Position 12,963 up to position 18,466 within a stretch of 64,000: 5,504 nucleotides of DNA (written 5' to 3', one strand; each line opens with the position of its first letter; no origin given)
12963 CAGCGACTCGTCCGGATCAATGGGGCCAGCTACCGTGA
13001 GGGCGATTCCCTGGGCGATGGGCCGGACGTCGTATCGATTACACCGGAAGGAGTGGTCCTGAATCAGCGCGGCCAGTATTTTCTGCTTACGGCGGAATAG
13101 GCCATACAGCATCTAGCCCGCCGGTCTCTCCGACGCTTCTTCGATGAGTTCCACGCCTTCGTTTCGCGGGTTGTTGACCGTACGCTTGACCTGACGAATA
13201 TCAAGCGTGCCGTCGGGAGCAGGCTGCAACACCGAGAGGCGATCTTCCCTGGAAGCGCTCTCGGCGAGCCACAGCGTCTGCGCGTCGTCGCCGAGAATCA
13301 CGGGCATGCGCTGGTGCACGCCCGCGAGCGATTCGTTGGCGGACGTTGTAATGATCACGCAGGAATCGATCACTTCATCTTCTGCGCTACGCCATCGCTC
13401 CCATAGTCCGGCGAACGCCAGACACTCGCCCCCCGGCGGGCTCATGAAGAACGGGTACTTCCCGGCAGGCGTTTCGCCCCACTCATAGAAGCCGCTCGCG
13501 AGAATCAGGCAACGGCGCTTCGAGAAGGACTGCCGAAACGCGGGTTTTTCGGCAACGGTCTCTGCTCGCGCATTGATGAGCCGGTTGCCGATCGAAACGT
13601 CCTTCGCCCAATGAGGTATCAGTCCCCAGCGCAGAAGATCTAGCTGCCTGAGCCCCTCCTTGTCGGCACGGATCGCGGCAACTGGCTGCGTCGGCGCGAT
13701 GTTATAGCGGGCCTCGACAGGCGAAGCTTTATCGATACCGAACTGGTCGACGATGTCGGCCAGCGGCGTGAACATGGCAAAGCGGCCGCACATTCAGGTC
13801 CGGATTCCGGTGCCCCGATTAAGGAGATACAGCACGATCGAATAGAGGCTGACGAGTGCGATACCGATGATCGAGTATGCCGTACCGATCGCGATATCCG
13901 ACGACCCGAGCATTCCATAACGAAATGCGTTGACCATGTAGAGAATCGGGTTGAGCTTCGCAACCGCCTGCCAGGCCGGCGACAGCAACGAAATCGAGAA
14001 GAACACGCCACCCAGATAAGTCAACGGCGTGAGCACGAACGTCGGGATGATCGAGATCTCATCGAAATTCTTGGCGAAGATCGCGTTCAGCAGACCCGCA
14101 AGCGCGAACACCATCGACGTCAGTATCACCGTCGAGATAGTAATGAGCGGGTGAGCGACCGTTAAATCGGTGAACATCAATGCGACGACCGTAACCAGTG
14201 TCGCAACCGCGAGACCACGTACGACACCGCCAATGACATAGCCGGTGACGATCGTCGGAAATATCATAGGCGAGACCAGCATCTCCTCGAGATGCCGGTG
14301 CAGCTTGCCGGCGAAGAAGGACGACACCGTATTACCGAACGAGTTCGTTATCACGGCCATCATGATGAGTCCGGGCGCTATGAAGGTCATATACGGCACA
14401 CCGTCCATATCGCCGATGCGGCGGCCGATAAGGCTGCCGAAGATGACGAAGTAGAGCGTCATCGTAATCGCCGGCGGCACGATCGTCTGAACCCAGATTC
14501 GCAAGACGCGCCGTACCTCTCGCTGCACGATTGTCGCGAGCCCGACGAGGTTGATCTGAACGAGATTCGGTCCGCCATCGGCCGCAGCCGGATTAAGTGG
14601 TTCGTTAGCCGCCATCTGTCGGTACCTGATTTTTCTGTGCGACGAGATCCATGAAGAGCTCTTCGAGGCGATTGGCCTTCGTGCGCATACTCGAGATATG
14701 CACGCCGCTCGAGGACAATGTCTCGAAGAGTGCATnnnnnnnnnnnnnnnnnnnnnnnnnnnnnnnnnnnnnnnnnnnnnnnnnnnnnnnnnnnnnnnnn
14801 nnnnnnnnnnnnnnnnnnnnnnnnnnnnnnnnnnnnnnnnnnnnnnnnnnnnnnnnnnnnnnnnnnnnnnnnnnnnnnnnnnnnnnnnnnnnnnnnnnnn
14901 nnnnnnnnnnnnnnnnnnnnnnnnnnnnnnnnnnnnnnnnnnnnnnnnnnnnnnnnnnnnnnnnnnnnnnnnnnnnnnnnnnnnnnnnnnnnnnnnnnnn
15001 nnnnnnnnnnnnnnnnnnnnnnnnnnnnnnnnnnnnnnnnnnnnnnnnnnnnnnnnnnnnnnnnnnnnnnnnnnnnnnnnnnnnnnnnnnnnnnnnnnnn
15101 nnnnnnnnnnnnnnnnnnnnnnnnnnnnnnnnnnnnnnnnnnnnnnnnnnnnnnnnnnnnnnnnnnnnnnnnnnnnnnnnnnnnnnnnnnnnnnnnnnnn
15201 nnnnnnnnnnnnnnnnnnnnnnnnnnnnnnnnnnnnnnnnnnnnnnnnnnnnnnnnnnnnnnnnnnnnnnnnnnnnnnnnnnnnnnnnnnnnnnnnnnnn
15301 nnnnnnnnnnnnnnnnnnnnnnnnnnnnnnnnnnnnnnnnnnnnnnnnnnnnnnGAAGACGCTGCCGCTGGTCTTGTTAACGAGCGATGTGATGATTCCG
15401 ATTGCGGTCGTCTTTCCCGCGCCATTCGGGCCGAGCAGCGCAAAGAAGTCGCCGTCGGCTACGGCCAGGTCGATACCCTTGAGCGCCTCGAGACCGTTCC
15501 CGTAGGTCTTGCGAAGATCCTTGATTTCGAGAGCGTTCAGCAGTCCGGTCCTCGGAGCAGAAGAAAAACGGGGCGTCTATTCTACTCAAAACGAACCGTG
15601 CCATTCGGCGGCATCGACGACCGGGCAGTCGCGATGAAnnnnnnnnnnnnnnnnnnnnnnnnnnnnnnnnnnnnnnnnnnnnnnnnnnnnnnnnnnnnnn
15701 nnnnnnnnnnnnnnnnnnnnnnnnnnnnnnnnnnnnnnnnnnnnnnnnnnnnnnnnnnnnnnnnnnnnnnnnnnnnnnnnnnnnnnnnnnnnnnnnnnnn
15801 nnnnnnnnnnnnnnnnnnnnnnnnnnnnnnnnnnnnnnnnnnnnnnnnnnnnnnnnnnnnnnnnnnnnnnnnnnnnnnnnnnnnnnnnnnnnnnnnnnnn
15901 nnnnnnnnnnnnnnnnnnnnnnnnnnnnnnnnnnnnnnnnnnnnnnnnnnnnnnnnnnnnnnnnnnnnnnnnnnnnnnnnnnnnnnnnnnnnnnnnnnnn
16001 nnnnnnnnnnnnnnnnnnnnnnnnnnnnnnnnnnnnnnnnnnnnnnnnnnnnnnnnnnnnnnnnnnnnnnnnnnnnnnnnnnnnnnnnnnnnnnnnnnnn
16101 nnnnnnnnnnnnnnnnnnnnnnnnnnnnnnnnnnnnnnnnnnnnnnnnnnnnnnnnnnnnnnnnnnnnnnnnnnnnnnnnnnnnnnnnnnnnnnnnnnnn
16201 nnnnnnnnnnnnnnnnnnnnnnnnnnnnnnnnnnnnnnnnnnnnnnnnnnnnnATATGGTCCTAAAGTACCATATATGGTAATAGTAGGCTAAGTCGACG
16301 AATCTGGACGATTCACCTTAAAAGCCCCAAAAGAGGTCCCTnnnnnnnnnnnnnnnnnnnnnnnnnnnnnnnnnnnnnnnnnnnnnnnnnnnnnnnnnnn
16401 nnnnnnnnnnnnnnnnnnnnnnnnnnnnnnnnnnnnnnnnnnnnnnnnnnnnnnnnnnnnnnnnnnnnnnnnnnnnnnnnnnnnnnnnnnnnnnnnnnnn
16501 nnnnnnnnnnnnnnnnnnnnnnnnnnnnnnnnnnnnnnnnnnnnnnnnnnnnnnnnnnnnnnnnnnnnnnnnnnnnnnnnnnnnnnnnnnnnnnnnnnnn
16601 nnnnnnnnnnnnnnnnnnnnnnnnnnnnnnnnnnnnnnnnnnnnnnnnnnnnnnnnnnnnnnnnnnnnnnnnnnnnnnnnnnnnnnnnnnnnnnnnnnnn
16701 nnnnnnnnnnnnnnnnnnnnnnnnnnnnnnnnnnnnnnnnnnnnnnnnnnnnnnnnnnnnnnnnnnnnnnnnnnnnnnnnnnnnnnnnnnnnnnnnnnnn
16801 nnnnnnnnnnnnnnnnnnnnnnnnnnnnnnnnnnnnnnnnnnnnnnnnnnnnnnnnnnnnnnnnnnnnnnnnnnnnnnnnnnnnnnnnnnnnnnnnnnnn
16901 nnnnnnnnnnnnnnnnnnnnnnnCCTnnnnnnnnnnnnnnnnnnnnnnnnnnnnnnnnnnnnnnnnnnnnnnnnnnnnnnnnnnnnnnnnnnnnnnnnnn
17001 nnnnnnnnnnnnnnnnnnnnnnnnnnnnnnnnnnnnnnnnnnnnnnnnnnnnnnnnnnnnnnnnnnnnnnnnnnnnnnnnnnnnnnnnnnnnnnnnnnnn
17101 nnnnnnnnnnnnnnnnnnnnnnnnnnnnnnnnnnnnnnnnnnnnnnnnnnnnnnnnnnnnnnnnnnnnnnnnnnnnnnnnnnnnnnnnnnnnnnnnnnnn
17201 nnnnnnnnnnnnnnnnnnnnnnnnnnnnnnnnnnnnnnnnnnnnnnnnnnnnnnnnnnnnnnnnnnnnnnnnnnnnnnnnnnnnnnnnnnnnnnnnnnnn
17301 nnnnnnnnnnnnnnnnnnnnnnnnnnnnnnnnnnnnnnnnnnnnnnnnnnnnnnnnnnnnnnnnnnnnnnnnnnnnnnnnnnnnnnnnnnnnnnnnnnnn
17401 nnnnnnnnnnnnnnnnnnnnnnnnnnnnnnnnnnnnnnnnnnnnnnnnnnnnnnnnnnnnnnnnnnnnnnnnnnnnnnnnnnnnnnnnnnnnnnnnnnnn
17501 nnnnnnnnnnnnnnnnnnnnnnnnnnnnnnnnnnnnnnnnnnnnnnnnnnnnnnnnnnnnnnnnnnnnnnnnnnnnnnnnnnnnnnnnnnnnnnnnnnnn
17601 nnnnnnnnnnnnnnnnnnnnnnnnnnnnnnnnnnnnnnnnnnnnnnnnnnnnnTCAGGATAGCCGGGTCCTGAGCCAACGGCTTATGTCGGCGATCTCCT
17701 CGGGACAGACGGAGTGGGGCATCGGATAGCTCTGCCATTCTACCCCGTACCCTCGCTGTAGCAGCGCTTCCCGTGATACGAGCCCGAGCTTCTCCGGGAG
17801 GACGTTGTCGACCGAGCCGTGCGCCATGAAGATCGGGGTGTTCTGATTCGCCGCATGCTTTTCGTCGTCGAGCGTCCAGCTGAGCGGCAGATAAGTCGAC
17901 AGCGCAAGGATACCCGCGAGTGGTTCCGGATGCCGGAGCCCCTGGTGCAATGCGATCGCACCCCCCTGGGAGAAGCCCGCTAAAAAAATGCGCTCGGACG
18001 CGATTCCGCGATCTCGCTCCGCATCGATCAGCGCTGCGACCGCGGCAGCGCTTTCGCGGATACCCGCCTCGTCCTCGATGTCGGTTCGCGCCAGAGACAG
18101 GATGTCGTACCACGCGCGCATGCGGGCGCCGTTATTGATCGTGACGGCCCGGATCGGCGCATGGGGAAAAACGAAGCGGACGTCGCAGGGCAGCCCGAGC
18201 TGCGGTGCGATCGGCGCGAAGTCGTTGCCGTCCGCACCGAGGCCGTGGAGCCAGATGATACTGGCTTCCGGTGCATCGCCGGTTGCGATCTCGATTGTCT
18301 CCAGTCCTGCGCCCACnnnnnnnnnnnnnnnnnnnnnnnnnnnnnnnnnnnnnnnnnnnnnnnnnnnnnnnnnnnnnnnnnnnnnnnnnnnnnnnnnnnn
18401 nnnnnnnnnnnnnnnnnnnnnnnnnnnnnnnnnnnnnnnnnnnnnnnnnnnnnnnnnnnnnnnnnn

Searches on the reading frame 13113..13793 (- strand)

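Call 62: search_protein_families(library=pfam, proteins=[window:13113-13793:-], max_evalue=0.001)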
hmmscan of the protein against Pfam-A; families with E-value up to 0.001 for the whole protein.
window:13113-13793:- (226 aa): 1 family
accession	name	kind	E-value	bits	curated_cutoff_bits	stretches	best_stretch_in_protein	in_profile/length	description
PF02586.19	SRAP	-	2.3e-73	246.7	27.1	1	1-209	1-214/214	SOS response associated peptidase (SRAP)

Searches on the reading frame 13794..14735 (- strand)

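Call 33: search_protein_families(library=pfam, proteins=[window:13794-14735:-], max_evalue=0.0001)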
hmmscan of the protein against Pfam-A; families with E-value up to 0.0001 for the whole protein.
window:13794-14735:- (313 aa): 2 families
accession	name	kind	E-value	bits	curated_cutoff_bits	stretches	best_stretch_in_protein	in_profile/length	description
PF01061.29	ABC2_membrane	-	2.2e-35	122.6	26.9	1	67-276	4-211/211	ABC-2 type transporter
PF12698.13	ABC2_membrane_3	-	3.2e-05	23.6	31.6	1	115-295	160-341/347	ABC-2 family transporter protein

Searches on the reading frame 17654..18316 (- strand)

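Call 44: search_protein_families(library=ncbifam, proteins=[window:17654-18316:-], max_evalue=0.00001)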
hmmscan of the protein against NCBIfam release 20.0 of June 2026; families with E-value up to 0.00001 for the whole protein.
window:17654-18316:- (220 aa): 3 families
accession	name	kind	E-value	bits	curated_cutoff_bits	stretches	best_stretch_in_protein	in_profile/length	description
NF008525.0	PRK11460.1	equivalog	2.7e-06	26.9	191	1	14-188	12-177/232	esterase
NF050058.1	e_dPHAscl_type1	hypoth_equivalog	4e-06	26.5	150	0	88-147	83-143/276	extracellular catalytic domain type 1 short-chain-length polyhydroxyalkanoate depolymerase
TIGR03695.1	menH_SHCHC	equivalog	4.1e-06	26.4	208.55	0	87-143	50-106/252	2-succinyl-6-hydroxy-2,4-cyclohexadiene-1-carboxylate synthase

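Call 62: search_protein_families(library=pfam, proteins=[window:17654-18316:-], max_evalue=0.001)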
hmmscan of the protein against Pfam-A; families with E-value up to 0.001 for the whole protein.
window:17654-18316:- (220 aa): 6 families
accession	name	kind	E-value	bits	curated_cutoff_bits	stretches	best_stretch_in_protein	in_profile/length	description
PF02230.22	Abhydrolase_2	-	3.7e-50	171.2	23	1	12-217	9-215/217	Phospholipase/Carboxylesterase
PF12146.15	Hydrolase_4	-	4.1e-06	26.7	27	0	95-143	64-111/239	Serine aminopeptidase, S33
PF00561.26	Abhydrolase_1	-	4.1e-05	23.8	25.8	0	91-148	53-110/245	alpha/beta hydrolase fold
PF12697.13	Abhydrolase_6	-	0.00014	23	26.3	1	20-160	1-113/217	Alpha/beta hydrolase family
PF07859.19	Abhydrolase_3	-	0.00028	21.2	25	1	84-159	47-127/210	alpha/beta hydrolase fold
PF00756.26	Esterase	-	0.00073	19.8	22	1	105-148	112-159/251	Putative esterase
